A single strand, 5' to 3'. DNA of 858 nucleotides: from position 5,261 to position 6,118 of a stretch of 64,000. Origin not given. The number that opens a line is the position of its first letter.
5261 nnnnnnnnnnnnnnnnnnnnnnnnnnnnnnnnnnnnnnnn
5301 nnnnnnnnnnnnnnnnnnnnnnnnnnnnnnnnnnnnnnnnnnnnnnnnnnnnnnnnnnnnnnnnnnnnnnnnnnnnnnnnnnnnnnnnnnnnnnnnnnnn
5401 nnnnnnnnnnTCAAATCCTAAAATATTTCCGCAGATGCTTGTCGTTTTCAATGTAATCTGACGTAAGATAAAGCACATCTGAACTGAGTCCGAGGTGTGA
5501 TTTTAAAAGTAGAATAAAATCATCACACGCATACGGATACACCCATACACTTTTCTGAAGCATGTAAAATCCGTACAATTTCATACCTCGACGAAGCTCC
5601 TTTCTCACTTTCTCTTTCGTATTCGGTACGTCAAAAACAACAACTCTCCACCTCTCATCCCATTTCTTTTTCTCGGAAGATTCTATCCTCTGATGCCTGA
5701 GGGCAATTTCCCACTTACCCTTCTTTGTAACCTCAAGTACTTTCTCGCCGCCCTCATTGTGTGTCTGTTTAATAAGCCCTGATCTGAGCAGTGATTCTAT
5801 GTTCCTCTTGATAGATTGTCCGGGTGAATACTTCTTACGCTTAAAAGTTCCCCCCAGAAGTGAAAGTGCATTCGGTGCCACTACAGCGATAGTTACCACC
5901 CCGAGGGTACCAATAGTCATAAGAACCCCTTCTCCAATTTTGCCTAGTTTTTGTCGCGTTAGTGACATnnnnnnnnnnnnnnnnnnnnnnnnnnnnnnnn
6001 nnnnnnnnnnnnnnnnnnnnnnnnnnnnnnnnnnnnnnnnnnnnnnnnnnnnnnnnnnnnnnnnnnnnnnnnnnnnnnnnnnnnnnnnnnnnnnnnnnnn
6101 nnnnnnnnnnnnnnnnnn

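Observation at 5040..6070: Duplicated unit of palindrome plus G-rich tandem repeat bracketing a PaaX-like membrane protein gene, downstream of a long polypyrimidine tract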

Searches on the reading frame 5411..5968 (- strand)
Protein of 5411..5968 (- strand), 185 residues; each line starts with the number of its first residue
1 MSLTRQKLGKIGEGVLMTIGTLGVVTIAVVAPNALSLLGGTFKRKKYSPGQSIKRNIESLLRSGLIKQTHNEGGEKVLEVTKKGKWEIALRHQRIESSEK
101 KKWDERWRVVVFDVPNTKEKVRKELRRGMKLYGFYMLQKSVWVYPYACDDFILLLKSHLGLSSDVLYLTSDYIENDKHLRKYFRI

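Call 6: search_protein_families(library=pfam, proteins=[window:5411-5968:-], max_evalue=0.1)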
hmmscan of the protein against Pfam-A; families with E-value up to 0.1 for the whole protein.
window:5411-5968:- (185 aa): 4 families
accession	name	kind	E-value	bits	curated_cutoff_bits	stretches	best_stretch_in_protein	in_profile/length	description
PF20803.2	PaaX_M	-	5e-20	71.8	24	1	101-176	2-77/83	PaaX protein central Cas2-like domain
PF09827.14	CRISPR_Cas2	-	0.00014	22.4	23.8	1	107-143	2-35/74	CRISPR associated protein Cas2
PF14277.12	DUF4364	-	0.0027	18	26.9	1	54-106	37-88/162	Domain of unknown function (DUF4364)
PF17300.7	FIN1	-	0.024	14.7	25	1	41-131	129-221/242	Filaments in between nuclei protein-1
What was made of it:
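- On PaaX family repressor (TIGR02277; Pfam PaaX N + PaaX_M + PaaX_C): PF20803 matches at 5e-20 (71.8 bits, cut-off 24) over residues 101-176 (call 6).
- Checked: Gene 5411-5968 (-) matches PF20803 PaaX_M at 5e-20 (call 6).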

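Call 7: search_protein_families(library=ncbifam, proteins=[window:5411-5968:-], max_evalue=1)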
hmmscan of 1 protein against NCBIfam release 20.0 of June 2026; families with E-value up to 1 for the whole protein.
window:5411-5968:- (185 aa): 3 families
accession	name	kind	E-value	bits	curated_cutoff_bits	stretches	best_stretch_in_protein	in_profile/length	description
TIGR02277.1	PaaX_trns_reg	equivalog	1.8e-08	34.3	264.55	1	57-149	41-130/279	phenylacetic acid degradation operon negative regulatory protein PaaX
TIGR01573.1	cas2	equivalog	4.9e-06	26.7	24.5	1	107-143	2-39/96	CRISPR-associated endonuclease Cas2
TIGR02582.1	cas7_TM1809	equivalog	0.027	14.4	90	1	44-123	41-117/203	type III-A CRISPR-associated RAMP protein Csm3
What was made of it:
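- On PaaX family repressor (TIGR02277; Pfam PaaX N + PaaX_M + PaaX_C): The protein ends at residue 185, right after the middle domain, and there is no PaaX_C hit (calls 6, 7).
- On CRISPR Cas2: PF09827 scores 22.4 against 23.8, just below its cut-off (calls 6, 7).
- Closest known: PaaX, the phenylacetyl-CoA-responsive repressor of the paa catabolon. Different: TIGR02277 scores 34 bits against a cut-off of 265 (call 7).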

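Call 9: find_encoding_contigs(protein=window:5411-5968:-, flank=3000, max_places=6)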
Protein window:5411-5968:- (185 aa): 1 contig read that carries it; 1 place shown.
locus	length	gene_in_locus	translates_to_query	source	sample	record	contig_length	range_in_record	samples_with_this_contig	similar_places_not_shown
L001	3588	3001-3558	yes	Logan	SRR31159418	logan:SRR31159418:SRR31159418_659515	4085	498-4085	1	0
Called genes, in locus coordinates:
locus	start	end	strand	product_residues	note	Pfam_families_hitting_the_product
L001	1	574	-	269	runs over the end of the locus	PF00487:FA_desaturase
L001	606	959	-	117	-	-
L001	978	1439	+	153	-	PF00588:SpoU_methylase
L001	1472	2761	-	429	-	PF08245:Mur_ligase_M, PF02875:Mur_ligase_C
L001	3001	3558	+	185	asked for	PF20803:PaaX_M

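Call 10: find_homologous_proteins(query=window:5411-5968:-)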
Query window:5411-5968:- (185 aa): 183 proteins with E <= 0.001 among 287 candidates; the best 120 are listed.
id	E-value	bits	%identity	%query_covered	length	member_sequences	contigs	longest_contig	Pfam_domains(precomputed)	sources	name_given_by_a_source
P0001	2.2e-117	407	100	100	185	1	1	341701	PF20803.3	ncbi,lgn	-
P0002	5.8e-68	246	61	99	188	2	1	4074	PF20803.3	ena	-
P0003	4.4e-64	233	57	98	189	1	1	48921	PF20803.3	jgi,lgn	jgi:phenylacetic acid degradation operon negative regulatory protein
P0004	5.1e-64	233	54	97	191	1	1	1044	PF20803.3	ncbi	-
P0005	6.7e-64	233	58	97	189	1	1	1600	PF20803.3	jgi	jgi:hypothetical protein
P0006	9.1e-63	229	60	96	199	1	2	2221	PF20803.3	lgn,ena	-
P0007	4.1e-62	227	55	97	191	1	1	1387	PF20803.3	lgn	-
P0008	2.2e-61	225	56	98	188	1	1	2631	PF20803.3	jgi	-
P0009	6.4e-61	223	56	100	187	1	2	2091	PF20803.3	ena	-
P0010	1.4e-60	222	50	99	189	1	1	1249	PF20803.3,PF09827.15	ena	-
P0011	1.4e-60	222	52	98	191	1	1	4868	PF20803.3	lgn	-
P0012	3.8e-60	220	52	98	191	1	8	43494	PF20803.3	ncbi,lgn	-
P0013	6.5e-60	220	55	97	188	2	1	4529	PF20803.3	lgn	-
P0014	8.9e-60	219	52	100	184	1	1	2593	PF20803.3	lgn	-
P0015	3.2e-59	217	52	98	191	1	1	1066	PF20803.3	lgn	-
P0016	6.1e-59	217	54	96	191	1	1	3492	PF20803.3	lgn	-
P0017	6.5e-59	216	54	99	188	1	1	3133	PF20803.3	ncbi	-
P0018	8.0e-59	216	52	100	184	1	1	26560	PF20803.3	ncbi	-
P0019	4.4e-58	214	53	97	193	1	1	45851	PF20803.3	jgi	jgi:DNA-binding transcriptional regulator PaaX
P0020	1.2e-57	212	54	98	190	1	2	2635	PF20803.3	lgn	-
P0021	2.0e-57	212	51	99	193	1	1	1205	PF20803.3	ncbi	-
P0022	2.2e-57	211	51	99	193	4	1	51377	PF20803.3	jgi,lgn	-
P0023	5.4e-57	210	53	98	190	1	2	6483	PF20803.3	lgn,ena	-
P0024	7.0e-57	210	49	100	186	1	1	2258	PF20803.3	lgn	-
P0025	1.3e-56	209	51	99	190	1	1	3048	PF20803.3,PF09827.15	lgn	-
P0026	1.4e-56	209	51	100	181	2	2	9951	PF20803.3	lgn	-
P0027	2.3e-56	208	51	99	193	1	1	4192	PF20803.3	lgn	-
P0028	6.8e-56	207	50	99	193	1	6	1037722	PF20803.3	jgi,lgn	jgi:CRISPR-associated endonuclease Cas2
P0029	1.6e-55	205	49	100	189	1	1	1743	PF20803.3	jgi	jgi:phenylacetic acid degradation operon negative regulatory protein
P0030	2.6e-55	205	52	97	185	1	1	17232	PF20803.3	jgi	jgi:DNA-binding transcriptional regulator PaaX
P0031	7.3e-55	203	52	99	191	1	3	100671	PF20803.3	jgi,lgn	jgi:DNA-binding transcriptional regulator PaaX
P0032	1.3e-54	203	49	99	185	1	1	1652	PF20803.3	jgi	jgi:phenylacetic acid degradation operon negative regulatory protein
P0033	1.5e-54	202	48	99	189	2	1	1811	PF20803.3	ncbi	-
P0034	2.0e-54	202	51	99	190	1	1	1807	PF20803.3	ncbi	-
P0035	2.4e-53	198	52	97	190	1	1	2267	PF20803.3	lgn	-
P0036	7.0e-53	197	48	99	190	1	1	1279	PF20803.3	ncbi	-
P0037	7.9e-53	197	49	98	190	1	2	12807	PF20803.3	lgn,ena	-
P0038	1.2e-52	196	48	99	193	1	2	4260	PF20803.3,PF09827.15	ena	-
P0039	1.3e-52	196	49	97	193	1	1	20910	PF20803.3,PF09827.15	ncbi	-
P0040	1.3e-52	196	47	97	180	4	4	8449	PF20803.3,PF09827.15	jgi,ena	-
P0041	1.4e-52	196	50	98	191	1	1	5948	PF20803.3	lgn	-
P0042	1.8e-52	195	48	97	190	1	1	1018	PF20803.3,PF09827.15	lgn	-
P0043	1.5e-51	192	50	98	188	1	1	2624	PF20803.3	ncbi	-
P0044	7.4e-51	190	49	98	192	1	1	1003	PF20803.3,PF09827.15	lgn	-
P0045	6.6e-50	187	46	100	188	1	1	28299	PF20803.3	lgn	-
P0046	1.1e-47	180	46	97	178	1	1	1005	PF20803.3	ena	-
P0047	4.4e-42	162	52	79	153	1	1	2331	PF20803.3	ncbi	-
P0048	4.5e-42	162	60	68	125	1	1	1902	PF20803.3,PF09827.15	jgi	jgi:phenylacetic acid degradation operon negative regulatory protein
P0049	5.0e-36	142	37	95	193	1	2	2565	PF20803.3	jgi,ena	-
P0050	7.2e-36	141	38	98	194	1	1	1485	PF20803.3,PF09827.15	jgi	jgi:CRISPR/Cas system-associated endoribonuclease Cas2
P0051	8.6e-36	141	42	95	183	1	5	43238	PF20803.3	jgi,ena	-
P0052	3.7e-35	139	41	98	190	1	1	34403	PF20803.3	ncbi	-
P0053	6.1e-35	138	46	94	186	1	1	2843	PF20803.3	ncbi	-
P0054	7.0e-35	138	40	91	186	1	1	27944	PF20803.3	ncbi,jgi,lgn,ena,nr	ncbi:CRISPR-associated endonuclease Cas2 [Patescibacteria group bacterium]|nr:CRISPR-associated endo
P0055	7.9e-35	138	40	96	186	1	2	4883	PF20803.3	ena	-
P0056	9.7e-35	138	44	94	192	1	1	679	PF20803.3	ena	-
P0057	1.3e-34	137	38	97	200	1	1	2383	PF20803.3,PF09827.15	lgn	-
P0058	1.6e-34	137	39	97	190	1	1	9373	PF20803.3,PF22665.4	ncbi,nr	ncbi:MAG: CRISPR-associated endonuclease Cas2 [bacterium]|nr:CRISPR-associated endonuclease Cas2 [ba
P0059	1.8e-34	137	39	97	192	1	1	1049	PF20803.3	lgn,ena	-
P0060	3.9e-34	136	41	95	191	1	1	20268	PF20803.3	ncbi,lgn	-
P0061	4.1e-34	136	41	98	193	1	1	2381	PF20803.3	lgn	-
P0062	1.0e-33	134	41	99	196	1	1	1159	PF20803.3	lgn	-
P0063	2.0e-33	133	40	98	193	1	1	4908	PF20803.3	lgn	-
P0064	2.1e-33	133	41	99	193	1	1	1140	PF20803.3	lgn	-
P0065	2.5e-33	133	40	95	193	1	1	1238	PF20803.3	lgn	-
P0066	2.9e-33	133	39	95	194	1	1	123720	PF20803.3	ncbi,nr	ncbi:MAG: CRISPR-associated endonuclease Cas2 [bacterium]|nr:CRISPR-associated endonuclease Cas2 [ba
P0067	3.2e-33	133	41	99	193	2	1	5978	PF20803.3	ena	-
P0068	3.5e-33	133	43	92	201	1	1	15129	PF20803.3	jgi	jgi:CRISPR/Cas system-associated endoribonuclease Cas2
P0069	3.6e-33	133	40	92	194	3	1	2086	PF20803.3,PF22665.4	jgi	-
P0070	3.8e-33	133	37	94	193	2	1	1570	PF20803.3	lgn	-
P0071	4.2e-33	132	41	91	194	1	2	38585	PF20803.3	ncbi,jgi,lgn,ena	-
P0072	5.8e-33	132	38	96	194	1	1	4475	PF20803.3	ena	-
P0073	5.8e-33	132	40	99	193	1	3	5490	PF20803.3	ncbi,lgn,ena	ncbi:MAG: CRISPR-associated endonuclease Cas2 [Patescibacteria group bacterium]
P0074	6.3e-33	132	40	92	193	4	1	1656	PF20803.3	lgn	-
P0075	8.2e-33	131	39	99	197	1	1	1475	PF20803.3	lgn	-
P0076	1.0e-32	131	41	95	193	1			PF20803.3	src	-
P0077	1.0e-32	131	38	97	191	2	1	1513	PF20803.3,PF09827.15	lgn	-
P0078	1.1e-32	131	41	95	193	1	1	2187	PF20803.3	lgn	-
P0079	1.3e-32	131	42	95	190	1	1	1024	PF20803.3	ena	-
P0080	1.4e-32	131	39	92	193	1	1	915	PF20803.3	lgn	-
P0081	1.4e-32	131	43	91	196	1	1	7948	PF20803.3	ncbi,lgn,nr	ncbi:MAG: CRISPR-associated endonuclease Cas2 [bacterium]|nr:CRISPR-associated endonuclease Cas2 [ba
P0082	1.5e-32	131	41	98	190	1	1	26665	PF20803.3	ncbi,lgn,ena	ncbi:MAG: hypothetical protein ABIF22_00755 [bacterium]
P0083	1.6e-32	130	40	99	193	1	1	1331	PF20803.3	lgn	-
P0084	1.6e-32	130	41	97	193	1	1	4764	PF20803.3,PF04458.19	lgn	-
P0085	2.0e-32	130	40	92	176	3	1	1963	PF20803.3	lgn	-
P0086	2.1e-32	130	43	95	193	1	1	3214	PF20803.3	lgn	-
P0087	2.9e-32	130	40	97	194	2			PF20803.3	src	-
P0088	3.2e-32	130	40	95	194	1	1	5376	PF20803.3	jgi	jgi:DNA-binding transcriptional regulator PaaX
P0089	3.4e-32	129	39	95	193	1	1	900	PF20803.3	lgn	-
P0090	3.4e-32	129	39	99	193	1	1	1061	PF20803.3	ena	-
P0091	4.1e-32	129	41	99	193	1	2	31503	PF20803.3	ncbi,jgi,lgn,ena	-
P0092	5.6e-32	129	40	95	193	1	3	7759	PF20803.3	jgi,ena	-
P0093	7.4e-32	128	39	98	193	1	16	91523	PF20803.3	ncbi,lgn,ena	ncbi:MAG: CRISPR-associated endonuclease Cas2 [Patescibacteria group bacterium]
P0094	8.0e-32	128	41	95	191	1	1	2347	PF20803.3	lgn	-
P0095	1.2e-31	128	37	98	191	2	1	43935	PF20803.3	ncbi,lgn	-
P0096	1.2e-31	128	37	92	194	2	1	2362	PF20803.3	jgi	jgi:CRISPR/Cas system-associated endoribonuclease Cas2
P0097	1.2e-31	128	42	90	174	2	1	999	PF20803.3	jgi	-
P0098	1.3e-31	128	36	95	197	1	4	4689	PF20803.3,PF09827.15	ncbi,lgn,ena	-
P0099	1.4e-31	127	36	94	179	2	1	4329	PF20803.3,PF09827.15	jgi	-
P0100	1.4e-31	127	39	87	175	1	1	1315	PF20803.3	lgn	-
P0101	1.5e-31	127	39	83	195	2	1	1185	PF20803.3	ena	-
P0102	1.5e-31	127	38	97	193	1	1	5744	PF20803.3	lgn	-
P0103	1.6e-31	127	40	99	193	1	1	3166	PF20803.3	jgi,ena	-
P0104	2.7e-31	127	37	98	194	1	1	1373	PF20803.3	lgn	-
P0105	2.9e-31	126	39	99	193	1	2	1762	PF20803.3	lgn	-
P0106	3.0e-31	126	40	92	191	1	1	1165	PF20803.3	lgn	-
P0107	3.2e-31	126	47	67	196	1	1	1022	PF20803.3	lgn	-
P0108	3.6e-31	126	37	95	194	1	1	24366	PF20803.3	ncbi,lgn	-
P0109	3.7e-31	126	37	92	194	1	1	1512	PF20803.3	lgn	-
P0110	4.1e-31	126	40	98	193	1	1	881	PF20803.3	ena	-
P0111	4.4e-31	126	38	96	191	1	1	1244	PF20803.3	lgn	-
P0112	4.7e-31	126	36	96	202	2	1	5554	PF20803.3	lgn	-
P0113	5.1e-31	126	38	97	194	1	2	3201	PF20803.3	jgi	jgi:hypothetical protein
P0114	6.3e-31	125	38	98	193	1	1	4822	PF20803.3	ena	-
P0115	7.4e-31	125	40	95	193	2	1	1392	PF20803.3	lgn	-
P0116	9.7e-31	125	38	99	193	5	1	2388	PF20803.3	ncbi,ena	ncbi:MAG: CRISPR-associated endonuclease Cas2 [Patescibacteria group bacterium]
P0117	1.0e-30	125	40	90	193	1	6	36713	PF20803.3,PF09827.15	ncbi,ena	-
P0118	1.0e-30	125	37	96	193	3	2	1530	PF20803.3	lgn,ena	-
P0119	1.2e-30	124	40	91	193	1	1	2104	PF20803.3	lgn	-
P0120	1.4e-30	124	39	97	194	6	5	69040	PF20803.3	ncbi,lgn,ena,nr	ncbi:MAG: hypothetical protein EXS51_00250 [Candidatus Taylorbacteria bacterium]|nr:hypothetical pro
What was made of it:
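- Closest known: Cas2. Same: Some database sources name family members 'Cas2' (call 10).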

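Call 12: find_encoding_contigs(protein=P0003, flank=2500, max_places=3)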
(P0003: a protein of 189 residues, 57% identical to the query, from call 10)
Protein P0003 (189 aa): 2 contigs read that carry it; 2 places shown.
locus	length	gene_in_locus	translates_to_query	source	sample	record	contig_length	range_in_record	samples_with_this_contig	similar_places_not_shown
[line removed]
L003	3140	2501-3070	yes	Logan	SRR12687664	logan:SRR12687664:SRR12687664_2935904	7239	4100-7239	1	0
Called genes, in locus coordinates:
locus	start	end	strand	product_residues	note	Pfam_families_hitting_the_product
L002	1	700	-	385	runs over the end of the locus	PF01145:Band_7 (weak)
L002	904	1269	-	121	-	-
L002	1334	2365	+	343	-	PF17773:UPF0176_N, PF00581:Rhodanese, PF12368:Rhodanese_C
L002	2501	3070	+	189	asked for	PF20803:PaaX_M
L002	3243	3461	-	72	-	-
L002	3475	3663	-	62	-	PF01402:RHH_1 (weak)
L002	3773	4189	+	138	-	PF02452:PemK_toxin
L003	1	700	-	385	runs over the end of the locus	PF01145:Band_7 (weak)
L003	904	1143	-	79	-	-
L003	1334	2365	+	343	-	PF17773:UPF0176_N, PF00581:Rhodanese, PF12368:Rhodanese_C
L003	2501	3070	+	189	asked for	PF20803:PaaX_M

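Call 13: find_encoding_contigs(protein=P0002, flank=2500, max_places=3)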
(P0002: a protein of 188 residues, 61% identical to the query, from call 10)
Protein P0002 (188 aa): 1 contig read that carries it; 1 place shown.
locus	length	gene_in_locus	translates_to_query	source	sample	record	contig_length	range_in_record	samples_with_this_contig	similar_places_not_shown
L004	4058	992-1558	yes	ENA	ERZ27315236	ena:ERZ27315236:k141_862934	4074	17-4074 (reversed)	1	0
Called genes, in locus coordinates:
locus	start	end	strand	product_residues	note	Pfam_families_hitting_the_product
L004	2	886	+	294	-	?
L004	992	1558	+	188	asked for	PF20803:PaaX_M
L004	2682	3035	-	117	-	PF02033:RBFA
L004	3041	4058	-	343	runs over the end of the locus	?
